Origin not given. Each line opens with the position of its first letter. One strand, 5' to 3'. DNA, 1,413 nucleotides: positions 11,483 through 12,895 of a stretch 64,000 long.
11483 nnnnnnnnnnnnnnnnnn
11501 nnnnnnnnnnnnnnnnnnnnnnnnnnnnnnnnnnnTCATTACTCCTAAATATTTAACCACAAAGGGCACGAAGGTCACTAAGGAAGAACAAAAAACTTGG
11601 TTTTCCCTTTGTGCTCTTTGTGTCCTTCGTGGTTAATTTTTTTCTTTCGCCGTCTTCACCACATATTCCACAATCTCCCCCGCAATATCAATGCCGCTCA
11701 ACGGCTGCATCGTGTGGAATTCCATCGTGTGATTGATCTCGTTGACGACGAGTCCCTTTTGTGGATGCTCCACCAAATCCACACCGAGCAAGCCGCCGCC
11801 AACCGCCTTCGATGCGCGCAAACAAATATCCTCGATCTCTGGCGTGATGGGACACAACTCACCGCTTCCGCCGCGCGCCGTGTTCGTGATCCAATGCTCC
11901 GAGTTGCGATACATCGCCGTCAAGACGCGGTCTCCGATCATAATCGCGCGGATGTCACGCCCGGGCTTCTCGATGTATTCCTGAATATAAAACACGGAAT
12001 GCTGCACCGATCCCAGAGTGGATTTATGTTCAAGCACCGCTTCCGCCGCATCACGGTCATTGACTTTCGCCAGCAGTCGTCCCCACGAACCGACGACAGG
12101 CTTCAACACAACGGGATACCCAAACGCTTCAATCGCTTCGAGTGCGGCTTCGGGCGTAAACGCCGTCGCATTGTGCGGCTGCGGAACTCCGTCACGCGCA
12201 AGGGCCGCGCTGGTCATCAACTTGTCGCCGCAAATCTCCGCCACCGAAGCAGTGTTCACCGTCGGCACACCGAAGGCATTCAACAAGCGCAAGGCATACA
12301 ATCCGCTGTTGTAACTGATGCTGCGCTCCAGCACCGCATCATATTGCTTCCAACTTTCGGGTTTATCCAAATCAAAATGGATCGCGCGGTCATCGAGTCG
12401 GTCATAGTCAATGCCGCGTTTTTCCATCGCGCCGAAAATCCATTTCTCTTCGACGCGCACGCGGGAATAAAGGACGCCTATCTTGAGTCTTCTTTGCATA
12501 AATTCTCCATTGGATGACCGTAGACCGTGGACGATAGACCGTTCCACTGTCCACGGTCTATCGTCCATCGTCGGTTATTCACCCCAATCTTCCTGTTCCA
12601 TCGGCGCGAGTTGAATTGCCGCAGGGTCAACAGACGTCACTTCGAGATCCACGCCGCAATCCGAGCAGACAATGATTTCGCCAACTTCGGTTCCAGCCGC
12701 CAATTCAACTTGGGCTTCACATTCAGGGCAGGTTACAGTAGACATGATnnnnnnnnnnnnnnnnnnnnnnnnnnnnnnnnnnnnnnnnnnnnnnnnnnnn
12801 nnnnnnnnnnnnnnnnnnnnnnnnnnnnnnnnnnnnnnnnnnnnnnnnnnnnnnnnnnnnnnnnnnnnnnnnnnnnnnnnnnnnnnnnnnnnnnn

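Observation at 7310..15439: LysW carrier-protein pathway joined to argG-argH: a bacterial LysW-dependent arginine operon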

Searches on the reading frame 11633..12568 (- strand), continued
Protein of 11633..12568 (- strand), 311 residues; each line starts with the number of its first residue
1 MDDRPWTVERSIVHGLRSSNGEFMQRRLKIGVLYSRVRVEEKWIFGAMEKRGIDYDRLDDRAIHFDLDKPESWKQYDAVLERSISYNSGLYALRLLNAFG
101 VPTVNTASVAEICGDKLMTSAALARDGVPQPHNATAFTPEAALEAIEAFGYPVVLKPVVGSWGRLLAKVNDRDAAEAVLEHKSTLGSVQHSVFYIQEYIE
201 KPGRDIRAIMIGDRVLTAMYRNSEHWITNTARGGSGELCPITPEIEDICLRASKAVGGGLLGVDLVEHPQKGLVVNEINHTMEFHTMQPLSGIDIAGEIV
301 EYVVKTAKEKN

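Call 69: find_encoding_contigs(protein=P0315, flank=8000, max_places=1)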
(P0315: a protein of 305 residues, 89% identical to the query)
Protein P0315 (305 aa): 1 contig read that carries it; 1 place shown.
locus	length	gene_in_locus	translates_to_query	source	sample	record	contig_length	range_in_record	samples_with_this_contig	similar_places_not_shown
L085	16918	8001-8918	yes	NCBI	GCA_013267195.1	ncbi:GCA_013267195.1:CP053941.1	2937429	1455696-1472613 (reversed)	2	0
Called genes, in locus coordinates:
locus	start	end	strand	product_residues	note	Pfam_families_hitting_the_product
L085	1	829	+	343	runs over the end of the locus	PF00633:HHH (faint), PF14520:HHH_5, PF00154:RecA_N (faint), PF08423:Rad51, PF13481:AAA_25 (weak), PF08423:Rad51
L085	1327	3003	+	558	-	PF00909:Ammonium_transp, PF00543:P-II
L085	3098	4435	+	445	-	PF00202:Aminotran_3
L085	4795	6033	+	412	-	PF00764:Arginosuc_synth, PF24167:DUF7411 (weak), PF20979:Arginosuc_syn_C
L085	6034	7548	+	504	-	PF00206:Lyase_1, PF14698:ASL_C2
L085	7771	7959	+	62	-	PF21344:Zn_ribbon_LysW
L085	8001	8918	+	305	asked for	PF02222:ATP-grasp (faint), PF22626:LysX_preATP_grasp, PF02655:ATP-grasp_3, PF02786:CPSase_L_D2 (faint), PF02955:GSH-S_ATP, PF08443:RimK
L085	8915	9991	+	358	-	PF01118:Semialdhyde_dh, PF22698:Semialdhyde_dhC_1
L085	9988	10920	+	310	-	PF00696:AA_kinase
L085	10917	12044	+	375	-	PF00202:Aminotran_3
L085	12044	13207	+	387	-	PF01546:Peptidase_M20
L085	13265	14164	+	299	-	PF02729:OTCace_N, PF00185:OTCace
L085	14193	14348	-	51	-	-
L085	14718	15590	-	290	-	PF01370:Epimerase, PF05368:NmrA, PF13460:NAD_binding_10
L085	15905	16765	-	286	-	-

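Call 87: search_protein_families(library=ncbifam, max_evalue=1e-10, proteins=[L049:11009-11941:+])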
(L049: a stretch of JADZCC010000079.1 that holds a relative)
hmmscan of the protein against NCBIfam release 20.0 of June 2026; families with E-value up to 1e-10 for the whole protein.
L049:11009-11941:+ (311 aa): 16 families
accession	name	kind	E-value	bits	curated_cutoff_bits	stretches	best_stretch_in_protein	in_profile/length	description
NF001986.0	PRK00779.1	subfamily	1.4e-127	425.1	306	1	3-309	3-305/307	ornithine carbamoyltransferase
TIGR00658.1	orni_carb_tr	equivalog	1.8e-119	398.5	280.85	1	6-308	1-303/304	ornithine carbamoyltransferase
TIGR04384.1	putr_carbamoyl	exception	4.6e-104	348.1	500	1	7-307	1-306/330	putrescine carbamoyltransferase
NF011380.0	PRK14805.1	equivalog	7e-103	343.8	421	1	6-309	2-301/302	ornithine carbamoyltransferase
NF003286.0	PRK04284.1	subfamily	3.2e-79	266.4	515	1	4-306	5-328/332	ornithine carbamoyltransferase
NF011379.0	PRK14804.1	equivalog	2e-63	214.4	373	1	6-308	7-309/311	ornithine carbamoyltransferase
NF002470.0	PRK01713.1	equivalog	1.7e-58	198.7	545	1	5-276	7-282/334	ornithine carbamoyltransferase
NF003384.0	PRK04523.1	equivalog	2.9e-58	197.5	288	1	5-308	3-333/336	N-acetylornithine carbamoyltransferase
NF009213.0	PRK12562.1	subfamily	3.3e-56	191.1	559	1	3-275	4-281/334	ornithine carbamoyltransferase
NF002032.1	PRK00856.1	equivalog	1.2e-49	169.1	263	1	6-307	1-296/297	aspartate carbamoyltransferase catalytic subunit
TIGR00670.1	asp_carb_tr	equivalog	1.7e-47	162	236.95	1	6-307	1-302/304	aspartate carbamoyltransferase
NF008853.0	PRK11891.1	equivalog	8.2e-34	116.9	560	1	5-309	88-399/430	aspartate carbamoyltransferase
NF006046.0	PRK08192.1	equivalog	1.7e-31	109.7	512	1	7-309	8-318/339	aspartate carbamoyltransferase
NF005538.0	PRK07200.1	equivalog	1.1e-21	77.4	453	1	3-235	19-277/396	knotted carbamoyltransferase YgeW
NF010387.0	PRK13814.1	equivalog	2.2e-20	72.8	660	1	41-305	42-300/310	aspartate carbamoyltransferase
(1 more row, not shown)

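Call 93: find_homologous_proteins(query=L006:3977-4819:+, max_evalue=1e-60)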
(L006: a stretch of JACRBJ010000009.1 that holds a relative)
Query L006:3977-4819:+ (280 aa): 7918 proteins with E <= 1e-60 among 8000 candidates; the best 120 are listed.
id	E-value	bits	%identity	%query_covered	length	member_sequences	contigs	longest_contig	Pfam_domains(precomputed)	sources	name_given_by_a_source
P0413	6.0e-183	624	100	100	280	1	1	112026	PF02955.22,PF22626.4,PF02222.28,PF08443.17,PF02655.20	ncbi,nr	ncbi:MAG: lysine biosynthesis protein LysX [Chloroflexi bacterium]|nr:lysine biosynthesis protein Ly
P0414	9.2e-180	614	98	99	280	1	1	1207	PF02955.22,PF22626.4,PF02222.28,PF08443.17,PF02655.20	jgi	jgi:[lysine-biosynthesis-protein LysW]---L-2-aminoadipate ligase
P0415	3.0e-178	609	96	100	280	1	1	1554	PF02955.22,PF22626.4,PF02222.28,PF08443.17,PF02655.20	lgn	-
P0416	5.9e-178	608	96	100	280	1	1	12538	PF02955.22,PF22626.4,PF02222.28,PF08443.17,PF02655.20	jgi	jgi:[lysine-biosynthesis-protein LysW]--L-2-aminoadipate ligase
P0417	2.4e-177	606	96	100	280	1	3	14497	PF02955.22,PF22626.4,PF02222.28,PF08443.17,PF02655.20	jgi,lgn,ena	jgi:[lysine-biosynthesis-protein LysW]--L-2-aminoadipate ligase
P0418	1.2e-176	603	96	100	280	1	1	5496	PF02955.22,PF22626.4,PF02222.28,PF08443.17,PF02655.20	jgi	jgi:[lysine-biosynthesis-protein LysW]--L-2-aminoadipate ligase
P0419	5.3e-176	601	96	99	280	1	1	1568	PF22626.4,PF02222.28,PF08443.17,PF02655.20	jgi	jgi:[lysine-biosynthesis-protein LysW]---L-2-aminoadipate ligase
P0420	6.2e-176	601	95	99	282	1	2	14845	PF02955.22,PF22626.4,PF02222.28,PF08443.17,PF02655.20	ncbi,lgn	-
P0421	3.1e-175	599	95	100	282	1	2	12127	PF02955.22,PF22626.4,PF02222.28,PF08443.17,PF02655.20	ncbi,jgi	jgi:[lysine-biosynthesis-protein LysW]--L-2-aminoadipate ligase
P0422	5.2e-175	598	95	100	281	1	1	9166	PF02955.22,PF22626.4,PF02222.28,PF08443.17,PF02655.20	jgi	jgi:[lysine-biosynthesis-protein LysW]--L-2-aminoadipate ligase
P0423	2.2e-174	596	94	99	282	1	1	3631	PF02955.22,PF22626.4,PF02222.28,PF08443.17,PF02655.20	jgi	jgi:[lysine-biosynthesis-protein LysW]---L-2-aminoadipate ligase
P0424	7.1e-174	594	93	99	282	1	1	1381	PF02955.22,PF22626.4,PF02222.28,PF08443.17,PF02655.20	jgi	-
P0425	1.8e-173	593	93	99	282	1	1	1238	PF02955.22,PF22626.4,PF02222.28,PF08443.17,PF02655.20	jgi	jgi:[lysine-biosynthesis-protein LysW]--L-2-aminoadipate ligase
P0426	8.3e-173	591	94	100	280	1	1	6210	PF22626.4,PF02222.28,PF08443.17,PF02655.20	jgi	jgi:[lysine-biosynthesis-protein LysW]--L-2-aminoadipate ligase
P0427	8.7e-173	591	94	100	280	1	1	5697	PF02955.22,PF22626.4,PF02222.28,PF08443.17,PF02655.20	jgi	jgi:[lysine-biosynthesis-protein LysW]--L-2-aminoadipate ligase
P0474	5.1e-164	562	88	99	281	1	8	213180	PF02955.22,PF22626.4,PF02222.28,PF08443.17,PF02655.20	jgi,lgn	jgi:[lysine-biosynthesis-protein LysW]--L-2-aminoadipate ligase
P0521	1.0e-159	548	86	100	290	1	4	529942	PF02955.22,PF22626.4,PF02222.28,PF08443.17,PF02655.20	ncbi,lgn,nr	ncbi:MAG: lysine biosynthesis protein LysX [Anaerolineales bacterium]|nr:lysine biosynthesis protein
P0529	3.9e-159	546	87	99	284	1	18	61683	PF02955.22,PF22626.4,PF02222.28,PF08443.17,PF02655.20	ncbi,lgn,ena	-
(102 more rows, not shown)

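Call 94: find_encoding_contigs(protein=P0521, flank=10000, max_places=4)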
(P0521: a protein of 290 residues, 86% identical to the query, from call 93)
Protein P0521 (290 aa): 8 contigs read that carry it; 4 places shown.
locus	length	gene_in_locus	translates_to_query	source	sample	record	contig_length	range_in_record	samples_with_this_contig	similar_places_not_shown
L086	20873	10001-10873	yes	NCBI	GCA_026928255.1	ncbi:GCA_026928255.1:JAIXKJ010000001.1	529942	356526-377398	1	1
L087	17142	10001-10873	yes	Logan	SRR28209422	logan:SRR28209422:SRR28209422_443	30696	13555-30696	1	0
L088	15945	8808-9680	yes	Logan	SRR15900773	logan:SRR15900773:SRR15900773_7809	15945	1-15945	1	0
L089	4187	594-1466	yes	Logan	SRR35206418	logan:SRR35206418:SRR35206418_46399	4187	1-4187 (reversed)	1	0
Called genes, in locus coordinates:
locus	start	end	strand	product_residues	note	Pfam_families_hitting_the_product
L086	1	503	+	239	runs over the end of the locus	PF00430:ATP-synt_B, PF00213:OSCP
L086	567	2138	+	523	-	PF01225:Mur_ligase, PF08245:Mur_ligase_M, PF02875:Mur_ligase_C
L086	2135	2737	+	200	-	PF13302:Acetyltransf_3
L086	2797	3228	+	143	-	PF00571:CBS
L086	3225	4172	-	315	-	PF00291:PALP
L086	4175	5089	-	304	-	PF02826:2-Hacid_dh_C, PF03446:NAD_binding_2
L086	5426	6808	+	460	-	PF00682:HMGL-like, PF22617:HCS_D2, PF01037:AsnC_trans_reg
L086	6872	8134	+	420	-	PF00330:Aconitase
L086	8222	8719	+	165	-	PF00694:Aconitase_C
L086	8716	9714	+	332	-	PF00180:Iso_dh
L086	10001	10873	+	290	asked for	PF22626:LysX_preATP_grasp, PF02655:ATP-grasp_3 (weak), PF08443:RimK, PF02222:ATP-grasp (weak), PF02955:GSH-S_ATP (weak)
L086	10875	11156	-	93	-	PF04226:Transgly_assoc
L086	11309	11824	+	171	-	-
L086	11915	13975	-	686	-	PF00033:Cytochrome_B, PF13631:Cytochrom_B_N_2 (weak), PF12838:Fer4_7, PF13187:Fer4_9, PF13237:Fer4_10, PF14697:Fer4_21, PF00037:Fer4, PF12837:Fer4_6 (weak), +3 more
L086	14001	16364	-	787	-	PF00403:HMA, PF00122:E1-E2_ATPase, PF00702:Hydrolase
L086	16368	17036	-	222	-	PF13386:DsbD_2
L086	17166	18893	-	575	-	PF00115:COX1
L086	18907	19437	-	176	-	-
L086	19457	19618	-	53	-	-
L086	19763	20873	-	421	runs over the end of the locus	PF00709:Adenylsucc_synt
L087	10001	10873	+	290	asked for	PF22626:LysX_preATP_grasp, PF02655:ATP-grasp_3 (weak), PF08443:RimK, PF02222:ATP-grasp (weak), PF02955:GSH-S_ATP (weak)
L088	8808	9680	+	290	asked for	PF22626:LysX_preATP_grasp, PF02655:ATP-grasp_3 (weak), PF08443:RimK, PF02222:ATP-grasp (weak), PF02955:GSH-S_ATP (weak)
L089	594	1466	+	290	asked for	PF22626:LysX_preATP_grasp, PF02655:ATP-grasp_3 (weak), PF08443:RimK, PF02222:ATP-grasp (weak), PF02955:GSH-S_ATP (weak)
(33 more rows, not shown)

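Call 95: find_encoding_contigs(protein=P0474, flank=10000, max_places=3)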
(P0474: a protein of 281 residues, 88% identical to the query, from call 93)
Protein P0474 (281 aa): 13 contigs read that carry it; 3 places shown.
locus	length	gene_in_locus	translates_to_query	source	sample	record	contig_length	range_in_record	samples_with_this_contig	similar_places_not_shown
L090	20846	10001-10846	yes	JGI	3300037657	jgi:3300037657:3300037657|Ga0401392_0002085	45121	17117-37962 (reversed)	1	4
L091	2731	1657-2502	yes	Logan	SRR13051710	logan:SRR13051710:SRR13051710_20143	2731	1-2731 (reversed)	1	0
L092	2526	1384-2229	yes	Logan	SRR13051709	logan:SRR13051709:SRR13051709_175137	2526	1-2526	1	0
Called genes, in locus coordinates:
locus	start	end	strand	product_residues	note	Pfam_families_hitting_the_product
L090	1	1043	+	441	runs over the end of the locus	PF00083:Sugar_tr, PF07690:MFS_1, PF12832:MFS_1_like, PF06609:TRI12 (weak), PF13347:MFS_2, PF07690:MFS_1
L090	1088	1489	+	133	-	PF00472:RF-1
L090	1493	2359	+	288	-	PF22435:MRM3-like_sub_bind (weak), PF22655:SpoU_sub_bind_like, PF00588:SpoU_methylase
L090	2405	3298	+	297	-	PF00892:EamA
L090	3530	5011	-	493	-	PF00224:PK, PF02887:PK_C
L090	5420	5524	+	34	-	-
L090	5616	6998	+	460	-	PF00682:HMGL-like, PF22617:HCS_D2, PF01037:AsnC_trans_reg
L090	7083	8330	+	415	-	PF00330:Aconitase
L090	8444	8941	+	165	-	PF00694:Aconitase_C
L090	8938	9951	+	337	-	PF00180:Iso_dh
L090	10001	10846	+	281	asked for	PF22626:LysX_preATP_grasp, PF02655:ATP-grasp_3 (weak), PF08443:RimK, PF02222:ATP-grasp (weak), PF02955:GSH-S_ATP (weak)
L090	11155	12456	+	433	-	PF00764:Arginosuc_synth, PF20979:Arginosuc_syn_C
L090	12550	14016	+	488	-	PF00206:Lyase_1, PF14698:ASL_C2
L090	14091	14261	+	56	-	PF21344:Zn_ribbon_LysW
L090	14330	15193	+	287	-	PF22626:LysX_preATP_grasp, PF02655:ATP-grasp_3, PF08443:RimK, PF02955:GSH-S_ATP (weak)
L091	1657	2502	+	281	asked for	PF22626:LysX_preATP_grasp, PF02655:ATP-grasp_3 (weak), PF08443:RimK, PF02222:ATP-grasp (weak), PF02955:GSH-S_ATP (weak)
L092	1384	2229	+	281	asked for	PF22626:LysX_preATP_grasp, PF02655:ATP-grasp_3 (weak), PF08443:RimK, PF02222:ATP-grasp (weak), PF02955:GSH-S_ATP (weak)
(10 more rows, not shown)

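Call 97: find_encoding_contigs(protein=P0529, flank=8000, max_places=4)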
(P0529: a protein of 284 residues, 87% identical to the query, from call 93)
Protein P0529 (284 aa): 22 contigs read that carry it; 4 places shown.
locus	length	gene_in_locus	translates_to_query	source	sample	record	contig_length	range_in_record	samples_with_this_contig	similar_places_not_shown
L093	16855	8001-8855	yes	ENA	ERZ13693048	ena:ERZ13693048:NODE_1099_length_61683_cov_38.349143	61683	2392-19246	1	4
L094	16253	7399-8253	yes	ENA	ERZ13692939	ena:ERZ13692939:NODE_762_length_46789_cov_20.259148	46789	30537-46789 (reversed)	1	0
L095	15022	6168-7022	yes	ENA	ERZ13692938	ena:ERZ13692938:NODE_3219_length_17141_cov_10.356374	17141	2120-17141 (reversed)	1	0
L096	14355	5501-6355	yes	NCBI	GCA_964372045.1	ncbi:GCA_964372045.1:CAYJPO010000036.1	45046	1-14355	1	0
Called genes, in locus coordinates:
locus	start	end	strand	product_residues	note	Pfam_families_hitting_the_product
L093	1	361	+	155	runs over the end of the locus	-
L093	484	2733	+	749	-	PF02463:SMC_N (faint), PF03193:RsgA_GTPase (faint), PF13175:AAA_15 (faint), PF13191:AAA_16 (faint), PF13555:AAA_29 (faint), PF20703:nSTAND1 (faint), PF01443:Viral_helicase1 (faint), PF00005:ABC_tran, +1 more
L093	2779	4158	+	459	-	PF01565:FAD_binding_4, PF08031:BBE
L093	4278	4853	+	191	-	PF01872:RibD_C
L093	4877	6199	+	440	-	PF07690:MFS_1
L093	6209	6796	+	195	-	PF08818:DUF1801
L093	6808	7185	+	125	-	PF08818:DUF1801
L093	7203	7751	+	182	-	-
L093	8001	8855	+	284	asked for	PF22626:LysX_preATP_grasp, PF02655:ATP-grasp_3 (weak), PF08443:RimK, PF02222:ATP-grasp, PF02955:GSH-S_ATP (weak)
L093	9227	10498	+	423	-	PF00764:Arginosuc_synth, PF20979:Arginosuc_syn_C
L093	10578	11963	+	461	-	PF00206:Lyase_1, PF14698:ASL_C2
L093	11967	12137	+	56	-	PF08271:Zn_Ribbon_TF (weak), PF21344:Zn_ribbon_LysW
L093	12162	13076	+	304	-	PF22626:LysX_preATP_grasp, PF02655:ATP-grasp_3 (weak), PF08443:RimK, PF02955:GSH-S_ATP (faint)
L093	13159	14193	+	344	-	PF01118:Semialdhyde_dh, PF22698:Semialdhyde_dhC_1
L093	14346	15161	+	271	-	PF00696:AA_kinase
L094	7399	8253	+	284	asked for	PF22626:LysX_preATP_grasp, PF02655:ATP-grasp_3 (weak), PF08443:RimK, PF02222:ATP-grasp, PF02955:GSH-S_ATP (weak)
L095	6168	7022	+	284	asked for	PF22626:LysX_preATP_grasp, PF02655:ATP-grasp_3 (weak), PF08443:RimK, PF02222:ATP-grasp, PF02955:GSH-S_ATP (weak)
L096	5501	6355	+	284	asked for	PF22626:LysX_preATP_grasp, PF02655:ATP-grasp_3 (weak), PF08443:RimK, PF02222:ATP-grasp, PF02955:GSH-S_ATP (weak)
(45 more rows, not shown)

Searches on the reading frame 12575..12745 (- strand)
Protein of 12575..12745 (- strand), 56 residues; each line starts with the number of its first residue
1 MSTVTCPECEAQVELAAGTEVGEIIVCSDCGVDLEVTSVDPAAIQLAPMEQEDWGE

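Call 3: search_protein_families(library=ncbifam, proteins=[window:12575-12745:-])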
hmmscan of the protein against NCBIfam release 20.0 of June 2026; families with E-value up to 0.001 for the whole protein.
window:12575-12745:- (56 aa): 2 families
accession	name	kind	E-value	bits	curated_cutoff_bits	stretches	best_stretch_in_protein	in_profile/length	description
TIGR01206.1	lysW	equivalog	8.6e-18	64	53.2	1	4-56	3-54/54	lysine biosynthesis protein LysW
NF041070.1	carrier_LysW_Arch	domain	1.9e-14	53.4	75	1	3-56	3-57/57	alpha-aminoadipate/glutamate carrier protein LysW/ArgW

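Call 4: search_protein_families(library=pfam, proteins=[window:12575-12745:-])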
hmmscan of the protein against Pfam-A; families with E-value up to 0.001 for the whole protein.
window:12575-12745:- (56 aa): 5 families
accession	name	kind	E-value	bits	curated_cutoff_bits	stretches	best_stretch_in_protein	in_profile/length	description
PF21344.3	Zn_ribbon_LysW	-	1e-17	63.9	27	1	4-48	1-45/46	Alpha-aminoadipate carrier protein LysW-like, globular domain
PF24441.1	DUF7560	-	0.00013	22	27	0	3-15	5-17/44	Family of unknown function (DUF7560)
PF08274.17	Zn_Ribbon_YjdM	-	0.00018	21.9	30.8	1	6-31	5-26/30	PhnA Zinc-Ribbon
PF08271.17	Zn_Ribbon_TF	-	0.00023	21.1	29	1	5-41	2-36/43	TFIIB zinc-binding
PF10571.15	UPF0547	-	0.00031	21.2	29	0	5-17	2-14/26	Uncharacterised protein family UPF0547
